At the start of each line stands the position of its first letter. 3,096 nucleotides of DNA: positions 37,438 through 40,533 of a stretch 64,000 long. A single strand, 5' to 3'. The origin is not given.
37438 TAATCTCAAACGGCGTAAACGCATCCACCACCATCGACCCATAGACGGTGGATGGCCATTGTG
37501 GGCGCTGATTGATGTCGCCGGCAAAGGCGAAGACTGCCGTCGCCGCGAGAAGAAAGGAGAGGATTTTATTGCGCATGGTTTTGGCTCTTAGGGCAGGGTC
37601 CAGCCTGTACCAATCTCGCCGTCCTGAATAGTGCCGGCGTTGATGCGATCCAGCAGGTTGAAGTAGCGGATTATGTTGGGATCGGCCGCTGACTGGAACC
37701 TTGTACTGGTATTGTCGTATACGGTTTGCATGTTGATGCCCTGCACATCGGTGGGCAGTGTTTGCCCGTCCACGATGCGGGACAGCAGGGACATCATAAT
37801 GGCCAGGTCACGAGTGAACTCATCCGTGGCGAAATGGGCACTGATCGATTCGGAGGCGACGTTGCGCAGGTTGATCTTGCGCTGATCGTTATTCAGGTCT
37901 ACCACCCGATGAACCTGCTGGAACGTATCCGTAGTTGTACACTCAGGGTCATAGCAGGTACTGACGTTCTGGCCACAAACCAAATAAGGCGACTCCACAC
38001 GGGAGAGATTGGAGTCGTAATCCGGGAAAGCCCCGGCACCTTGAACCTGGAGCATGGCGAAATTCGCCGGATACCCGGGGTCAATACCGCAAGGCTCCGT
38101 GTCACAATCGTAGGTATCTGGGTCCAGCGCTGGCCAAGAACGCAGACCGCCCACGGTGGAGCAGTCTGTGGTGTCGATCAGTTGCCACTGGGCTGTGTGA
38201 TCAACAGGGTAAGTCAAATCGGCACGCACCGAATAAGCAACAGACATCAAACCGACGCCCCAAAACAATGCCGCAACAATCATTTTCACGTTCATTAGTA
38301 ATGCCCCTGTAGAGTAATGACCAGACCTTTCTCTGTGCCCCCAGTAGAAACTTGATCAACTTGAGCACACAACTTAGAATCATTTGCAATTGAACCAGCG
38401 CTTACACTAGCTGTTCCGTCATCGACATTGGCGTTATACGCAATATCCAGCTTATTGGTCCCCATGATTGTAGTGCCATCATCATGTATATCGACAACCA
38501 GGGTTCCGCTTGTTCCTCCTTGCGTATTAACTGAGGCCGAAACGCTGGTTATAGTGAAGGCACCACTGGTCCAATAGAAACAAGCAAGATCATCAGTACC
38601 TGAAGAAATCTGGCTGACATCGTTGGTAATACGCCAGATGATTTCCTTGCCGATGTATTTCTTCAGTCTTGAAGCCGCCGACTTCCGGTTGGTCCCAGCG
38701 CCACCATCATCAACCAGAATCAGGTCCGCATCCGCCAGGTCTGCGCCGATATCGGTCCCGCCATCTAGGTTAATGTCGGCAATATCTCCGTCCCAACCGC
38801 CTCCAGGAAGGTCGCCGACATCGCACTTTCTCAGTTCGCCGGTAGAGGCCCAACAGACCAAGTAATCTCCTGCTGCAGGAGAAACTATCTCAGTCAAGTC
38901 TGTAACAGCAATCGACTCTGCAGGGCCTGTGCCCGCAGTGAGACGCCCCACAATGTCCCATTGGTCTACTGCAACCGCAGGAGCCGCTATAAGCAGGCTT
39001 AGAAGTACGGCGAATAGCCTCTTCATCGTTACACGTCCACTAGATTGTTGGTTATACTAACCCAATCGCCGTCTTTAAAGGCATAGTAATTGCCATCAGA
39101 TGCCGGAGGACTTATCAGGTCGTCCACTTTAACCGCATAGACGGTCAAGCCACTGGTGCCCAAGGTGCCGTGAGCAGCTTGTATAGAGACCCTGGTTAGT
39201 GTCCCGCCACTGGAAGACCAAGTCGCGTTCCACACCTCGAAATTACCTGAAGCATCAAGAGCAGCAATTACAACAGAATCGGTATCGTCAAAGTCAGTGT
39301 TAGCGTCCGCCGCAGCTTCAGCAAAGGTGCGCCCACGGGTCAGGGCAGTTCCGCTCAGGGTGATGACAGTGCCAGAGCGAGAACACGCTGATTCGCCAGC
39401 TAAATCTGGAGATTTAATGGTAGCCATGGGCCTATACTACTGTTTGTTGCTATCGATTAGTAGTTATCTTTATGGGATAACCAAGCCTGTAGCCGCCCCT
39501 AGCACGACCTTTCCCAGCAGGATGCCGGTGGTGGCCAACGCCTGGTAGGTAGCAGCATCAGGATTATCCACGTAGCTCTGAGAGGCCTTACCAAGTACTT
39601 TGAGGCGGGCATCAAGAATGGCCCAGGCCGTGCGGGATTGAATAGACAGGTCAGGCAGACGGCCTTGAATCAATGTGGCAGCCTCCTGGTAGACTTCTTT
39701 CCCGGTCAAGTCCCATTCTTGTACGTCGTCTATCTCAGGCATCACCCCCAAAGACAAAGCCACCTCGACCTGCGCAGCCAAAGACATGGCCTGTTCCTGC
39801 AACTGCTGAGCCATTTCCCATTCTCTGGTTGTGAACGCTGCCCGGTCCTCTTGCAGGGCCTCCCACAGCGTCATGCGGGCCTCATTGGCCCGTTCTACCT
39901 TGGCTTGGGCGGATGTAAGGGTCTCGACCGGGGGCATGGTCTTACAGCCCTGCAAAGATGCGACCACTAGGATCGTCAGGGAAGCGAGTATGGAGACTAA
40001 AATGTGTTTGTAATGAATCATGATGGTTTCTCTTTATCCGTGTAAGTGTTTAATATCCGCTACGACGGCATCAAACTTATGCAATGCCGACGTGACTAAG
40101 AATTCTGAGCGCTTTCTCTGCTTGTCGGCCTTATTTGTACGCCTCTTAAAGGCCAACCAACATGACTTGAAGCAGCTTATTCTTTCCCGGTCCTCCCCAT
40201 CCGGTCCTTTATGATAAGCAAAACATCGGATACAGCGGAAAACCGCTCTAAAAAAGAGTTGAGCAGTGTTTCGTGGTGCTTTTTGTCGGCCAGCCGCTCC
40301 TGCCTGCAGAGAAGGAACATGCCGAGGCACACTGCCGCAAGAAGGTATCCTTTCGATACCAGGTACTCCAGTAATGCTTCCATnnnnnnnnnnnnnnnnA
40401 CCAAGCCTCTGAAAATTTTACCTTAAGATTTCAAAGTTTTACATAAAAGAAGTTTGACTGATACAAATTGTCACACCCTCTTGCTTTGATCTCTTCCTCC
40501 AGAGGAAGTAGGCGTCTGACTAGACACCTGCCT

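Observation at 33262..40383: A ~7-kb gene cluster inserted between portal and prohead protease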

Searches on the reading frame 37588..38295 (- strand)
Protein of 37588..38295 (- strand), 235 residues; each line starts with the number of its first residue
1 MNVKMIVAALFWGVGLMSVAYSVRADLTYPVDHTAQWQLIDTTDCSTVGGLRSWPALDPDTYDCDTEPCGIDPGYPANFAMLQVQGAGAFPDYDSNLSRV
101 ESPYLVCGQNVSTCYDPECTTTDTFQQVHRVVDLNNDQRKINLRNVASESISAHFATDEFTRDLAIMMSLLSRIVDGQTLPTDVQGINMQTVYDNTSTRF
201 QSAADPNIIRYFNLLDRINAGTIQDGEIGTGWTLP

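Call 3: search_protein_families(library=pfam, proteins=[window:37588-38295:-], max_evalue=0.1)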
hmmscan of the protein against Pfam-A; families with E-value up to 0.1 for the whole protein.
window:37588-38295:- (235 aa): 0 families

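Call 4: search_protein_families(library=phrogs, proteins=[window:37588-38295:-], max_evalue=0.1)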
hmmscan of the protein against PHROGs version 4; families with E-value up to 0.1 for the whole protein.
window:37588-38295:- (235 aa): 1 family
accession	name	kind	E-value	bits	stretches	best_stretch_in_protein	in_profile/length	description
phrog_28807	-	unknown function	0.031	14.9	1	107-206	95-194/214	-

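Call 28: find_related_loci(query=window:37588-38295:-, collection=viral_contigs, flank=10000)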
Query window:37588-38295:- (235 aa) in viral_contigs; peptide patterns used: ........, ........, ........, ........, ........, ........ (x = any residue, [..] = any of these).
3 stretches matched a pattern, but none encodes a relative of the query by tblastn (E <= 1e-3).

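Call 30: find_homologous_proteins(query=window:37588-38295:-, max_evalue=0.001)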
Query window:37588-38295:- (235 aa): 5 proteins with E <= 0.001 among 209 candidates.
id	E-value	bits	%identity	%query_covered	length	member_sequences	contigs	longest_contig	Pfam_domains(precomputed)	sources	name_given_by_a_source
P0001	6.8e-158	541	100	100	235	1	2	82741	-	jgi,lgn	jgi:hypothetical protein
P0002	1.1e-114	400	77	94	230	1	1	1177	-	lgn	-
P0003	1.6e-46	177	46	86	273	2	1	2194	-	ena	-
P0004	6.7e-30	122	34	94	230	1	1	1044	-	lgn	-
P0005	2.2e-28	117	33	94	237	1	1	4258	-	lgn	-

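Call 31: find_encoding_contigs(protein=P0005, flank=10000)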
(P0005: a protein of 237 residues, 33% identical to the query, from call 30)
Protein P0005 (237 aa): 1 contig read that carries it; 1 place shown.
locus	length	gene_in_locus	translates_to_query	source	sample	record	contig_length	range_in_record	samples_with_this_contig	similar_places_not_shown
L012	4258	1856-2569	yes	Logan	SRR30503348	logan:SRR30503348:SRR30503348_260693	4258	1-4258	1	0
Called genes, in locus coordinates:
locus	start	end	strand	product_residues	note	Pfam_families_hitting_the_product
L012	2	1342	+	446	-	?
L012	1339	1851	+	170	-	-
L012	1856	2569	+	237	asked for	-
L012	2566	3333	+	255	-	-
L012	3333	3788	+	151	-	-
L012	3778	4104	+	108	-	-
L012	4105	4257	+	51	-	?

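Call 32: find_encoding_contigs(protein=P0003, flank=10000)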
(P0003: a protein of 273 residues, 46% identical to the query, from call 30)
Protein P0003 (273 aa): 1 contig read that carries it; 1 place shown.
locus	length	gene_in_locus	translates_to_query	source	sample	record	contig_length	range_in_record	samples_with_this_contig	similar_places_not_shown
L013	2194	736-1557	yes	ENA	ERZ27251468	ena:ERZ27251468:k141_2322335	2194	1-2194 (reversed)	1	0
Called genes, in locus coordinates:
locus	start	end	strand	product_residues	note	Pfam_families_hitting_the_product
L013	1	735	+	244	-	?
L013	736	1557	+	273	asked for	-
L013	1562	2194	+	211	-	?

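Call 44: find_related_loci(query=A1, collection=metagenome_contigs, flank=10000)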
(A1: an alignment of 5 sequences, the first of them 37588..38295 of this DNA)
Query A1 (235 aa) in metagenome_contigs; peptide patterns used: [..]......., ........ (x = any residue, [..] = any of these).
35 stretches matched a pattern, but none encodes a relative of the query by tblastn (E <= 1e-3).

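Call 45: find_related_loci(query=A1, collection=viral_contigs, flank=10000)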
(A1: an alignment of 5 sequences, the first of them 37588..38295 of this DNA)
Query A1 (235 aa) in viral_contigs; peptide patterns used: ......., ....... (x = any residue, [..] = any of these).
88 stretches matched a pattern, but none encodes a relative of the query by tblastn (E <= 1e-3).

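Call 79: search_protein_representatives(alignment_id=A1)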
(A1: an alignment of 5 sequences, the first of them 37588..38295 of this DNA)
Query: 5 sequences, 234 profile positions. Proteins with E-value up to 0.001 (for the whole library): 12; up to 1e-10: 7; up to 1e-30: 5. The best 12 are listed.
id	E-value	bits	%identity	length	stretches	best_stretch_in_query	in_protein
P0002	5.1e-120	415.6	-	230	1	1-234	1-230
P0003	1.1e-100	352.3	-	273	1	1-234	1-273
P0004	3.0e-92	324.7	-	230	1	1-234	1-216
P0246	6.8e-46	173.0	-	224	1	5-231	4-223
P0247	2.7e-34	135.0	-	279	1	1-233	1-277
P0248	5.3e-21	91.5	-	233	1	4-231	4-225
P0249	9.4e-13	64.5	-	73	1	161-233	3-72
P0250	6.0e-07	45.5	-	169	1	62-186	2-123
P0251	2.9e-06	43.3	-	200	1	5-229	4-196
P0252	1.0e-04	38.2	-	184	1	20-179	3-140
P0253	2.5e-04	37.0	-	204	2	2-51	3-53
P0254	3.4e-04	36.5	-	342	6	185-230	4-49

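Call 86: predict_structure(alignment_id=A1)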
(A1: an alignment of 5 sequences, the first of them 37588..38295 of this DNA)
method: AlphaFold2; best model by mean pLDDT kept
length: 235 residues; sequences in the alignment: 5
mean_pLDDT: 47.3   pTM: 0.33
mean pLDDT of the five models: 47.3, 43.1, 42.0, 40.4, 37.9
residues with pLDDT >= 90: 0; 70-90: 5; 50-70: 99; < 50: 131
segments of 3 or more residues with pLDDT < 50: 1-36, 52-75, 81-134, 223-235
pLDDT, mean of each block of 10 residues (from residue 1): 37 35 26 46 52 41 38 47 41 39 37 37 38 50 57 56 63 57 67 67 59 60 44 31
secondary structure, 60 per line:
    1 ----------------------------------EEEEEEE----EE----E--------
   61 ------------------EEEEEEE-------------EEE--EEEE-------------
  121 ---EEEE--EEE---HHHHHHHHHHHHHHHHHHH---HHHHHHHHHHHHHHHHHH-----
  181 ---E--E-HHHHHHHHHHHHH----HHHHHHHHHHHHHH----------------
elements in order: E35-41 E79-85 E99-101 E104-107 E124-127 E130-132 H136-154 H158-175 H189-201 H206-219

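Call 114: search_protein_families(library=padloc, proteins=[window:37588-38295:-], max_evalue=0.01)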
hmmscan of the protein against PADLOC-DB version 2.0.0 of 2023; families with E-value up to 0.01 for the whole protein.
window:37588-38295:- (235 aa): 0 families

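Call 115: search_protein_families(library=ncbifam, proteins=[window:37588-38295:-], max_evalue=0.01)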
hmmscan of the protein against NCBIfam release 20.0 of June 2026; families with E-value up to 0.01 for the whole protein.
window:37588-38295:- (235 aa): 0 families

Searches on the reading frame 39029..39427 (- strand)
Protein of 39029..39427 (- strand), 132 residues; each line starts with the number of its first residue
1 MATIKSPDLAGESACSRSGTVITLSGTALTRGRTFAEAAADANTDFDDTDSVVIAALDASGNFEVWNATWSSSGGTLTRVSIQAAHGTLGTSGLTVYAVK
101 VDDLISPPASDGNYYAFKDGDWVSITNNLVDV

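Call 3: search_protein_families(library=pfam, proteins=[window:39029-39427:-], max_evalue=0.1)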
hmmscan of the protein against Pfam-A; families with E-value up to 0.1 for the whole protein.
window:39029-39427:- (132 aa): 0 families

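Call 4: search_protein_families(library=phrogs, proteins=[window:39029-39427:-], max_evalue=0.1)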
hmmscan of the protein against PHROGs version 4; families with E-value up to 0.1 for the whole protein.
window:39029-39427:- (132 aa): 1 family
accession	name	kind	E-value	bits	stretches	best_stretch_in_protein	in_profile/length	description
phrog_7268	-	unknown function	0.097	14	0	29-77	14-61/76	-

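Call 74: search_dna_similar(query=window:39029-39427:-, collection=phages, mode=protein, max_rows=15, max_evalue=0.01)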
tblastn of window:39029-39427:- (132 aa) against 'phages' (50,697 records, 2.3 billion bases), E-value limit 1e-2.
No match.

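Call 85: search_solved_structures(query=window:39029-39427:-, max_evalue=10, show_alignments=3)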
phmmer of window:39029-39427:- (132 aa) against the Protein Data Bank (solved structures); distinct sequences matched with E-value up to 10: 5.
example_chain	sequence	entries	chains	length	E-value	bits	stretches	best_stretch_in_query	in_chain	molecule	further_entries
3a1m_A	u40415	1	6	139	0.092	16.1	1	25-130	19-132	chimera of thrombin cleavage site, Tail-associated lysozyme, Fibritin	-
1avy_A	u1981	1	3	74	0.45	13.9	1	79-127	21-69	FIBRITIN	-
8udn_A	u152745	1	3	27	0.51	13.7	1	108-126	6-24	Fibritin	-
6mis_A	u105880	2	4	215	1.2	12.5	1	27-68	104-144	Ananain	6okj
6y6l_A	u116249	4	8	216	1.2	12.5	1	27-68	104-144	Ananain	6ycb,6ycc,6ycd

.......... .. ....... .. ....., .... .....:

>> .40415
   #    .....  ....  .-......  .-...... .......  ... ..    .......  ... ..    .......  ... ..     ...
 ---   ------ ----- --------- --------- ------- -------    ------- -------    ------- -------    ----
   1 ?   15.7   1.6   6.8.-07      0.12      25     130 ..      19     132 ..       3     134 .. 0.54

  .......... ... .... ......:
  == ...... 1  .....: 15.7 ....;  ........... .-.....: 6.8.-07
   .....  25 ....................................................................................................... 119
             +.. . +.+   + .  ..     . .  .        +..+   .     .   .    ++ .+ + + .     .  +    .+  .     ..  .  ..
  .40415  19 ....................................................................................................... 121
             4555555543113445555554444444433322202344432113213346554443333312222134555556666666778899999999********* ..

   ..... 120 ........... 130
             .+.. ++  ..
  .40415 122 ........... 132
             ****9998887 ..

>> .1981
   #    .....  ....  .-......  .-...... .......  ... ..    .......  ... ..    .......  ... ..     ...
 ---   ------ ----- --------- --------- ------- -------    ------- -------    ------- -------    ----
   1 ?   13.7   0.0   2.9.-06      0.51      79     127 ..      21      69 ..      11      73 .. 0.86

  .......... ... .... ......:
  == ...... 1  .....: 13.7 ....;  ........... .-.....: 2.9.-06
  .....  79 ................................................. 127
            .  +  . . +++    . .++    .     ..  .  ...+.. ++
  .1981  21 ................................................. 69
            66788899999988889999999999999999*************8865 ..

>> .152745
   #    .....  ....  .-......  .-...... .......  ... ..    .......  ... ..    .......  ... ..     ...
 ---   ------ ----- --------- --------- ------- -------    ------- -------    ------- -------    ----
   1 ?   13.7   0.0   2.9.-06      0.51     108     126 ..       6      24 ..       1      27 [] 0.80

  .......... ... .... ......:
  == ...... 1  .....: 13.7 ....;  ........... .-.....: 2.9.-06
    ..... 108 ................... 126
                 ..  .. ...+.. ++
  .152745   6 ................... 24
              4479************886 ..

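Call 114: search_protein_families(library=padloc, proteins=[window:39029-39427:-], max_evalue=0.01)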
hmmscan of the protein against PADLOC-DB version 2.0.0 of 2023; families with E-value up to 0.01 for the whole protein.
window:39029-39427:- (132 aa): 0 families

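Call 115: search_protein_families(library=ncbifam, proteins=[window:39029-39427:-], max_evalue=0.01)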
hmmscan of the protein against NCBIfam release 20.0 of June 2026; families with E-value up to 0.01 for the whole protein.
window:39029-39427:- (132 aa): 0 families

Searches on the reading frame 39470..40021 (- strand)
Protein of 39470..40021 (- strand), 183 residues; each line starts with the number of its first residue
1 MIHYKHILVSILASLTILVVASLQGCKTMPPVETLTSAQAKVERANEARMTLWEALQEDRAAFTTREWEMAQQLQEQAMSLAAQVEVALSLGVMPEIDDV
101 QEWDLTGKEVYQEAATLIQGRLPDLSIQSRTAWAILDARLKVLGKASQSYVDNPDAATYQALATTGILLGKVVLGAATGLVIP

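Call 3: search_protein_families(library=pfam, proteins=[window:39470-40021:-], max_evalue=0.1)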
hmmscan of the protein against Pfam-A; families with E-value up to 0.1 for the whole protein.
window:39470-40021:- (183 aa): 0 families

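Call 4: search_protein_families(library=phrogs, proteins=[window:39470-40021:-], max_evalue=0.1)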
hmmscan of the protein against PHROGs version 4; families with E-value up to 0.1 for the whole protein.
window:39470-40021:- (183 aa): 1 family
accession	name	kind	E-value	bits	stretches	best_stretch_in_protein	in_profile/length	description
phrog_2326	-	unknown function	0.066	13.5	0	118-158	147-188/264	-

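Call 75: search_dna_similar(query=window:39470-40021:-, collection=phages, mode=protein, max_rows=15, max_evalue=0.01)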
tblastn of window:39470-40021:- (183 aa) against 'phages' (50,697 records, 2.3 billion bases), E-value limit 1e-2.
No match.

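Call 114: search_protein_families(library=padloc, proteins=[window:39470-40021:-], max_evalue=0.01)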
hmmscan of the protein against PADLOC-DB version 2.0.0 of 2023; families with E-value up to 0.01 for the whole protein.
window:39470-40021:- (183 aa): 0 families

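Call 115: search_protein_families(library=ncbifam, proteins=[window:39470-40021:-], max_evalue=0.01)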
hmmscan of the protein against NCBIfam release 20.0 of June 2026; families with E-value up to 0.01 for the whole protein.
window:39470-40021:- (183 aa): 0 families

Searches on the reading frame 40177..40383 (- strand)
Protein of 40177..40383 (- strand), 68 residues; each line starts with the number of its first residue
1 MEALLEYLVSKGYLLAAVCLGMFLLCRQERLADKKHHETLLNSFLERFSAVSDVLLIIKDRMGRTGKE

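Call 3: search_protein_families(library=pfam, proteins=[window:40177-40383:-], max_evalue=0.1)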
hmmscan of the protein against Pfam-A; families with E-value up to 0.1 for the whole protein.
window:40177-40383:- (68 aa): 1 family
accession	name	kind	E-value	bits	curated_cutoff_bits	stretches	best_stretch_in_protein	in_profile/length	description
PF23310.1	TPR_27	-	0.072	13.2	27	1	5-46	52-93/110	Plant tetratrico peptide repeats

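Call 4: search_protein_families(library=phrogs, proteins=[window:40177-40383:-], max_evalue=0.1)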
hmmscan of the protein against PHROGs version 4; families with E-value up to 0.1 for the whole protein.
window:40177-40383:- (68 aa): 0 families

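Call 114: search_protein_families(library=padloc, proteins=[window:40177-40383:-], max_evalue=0.01)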
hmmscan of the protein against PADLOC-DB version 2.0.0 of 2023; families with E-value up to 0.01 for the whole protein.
window:40177-40383:- (68 aa): 0 families

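Call 115: search_protein_families(library=ncbifam, proteins=[window:40177-40383:-], max_evalue=0.01)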
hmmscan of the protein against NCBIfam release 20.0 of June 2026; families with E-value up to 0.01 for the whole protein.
window:40177-40383:- (68 aa): 0 families
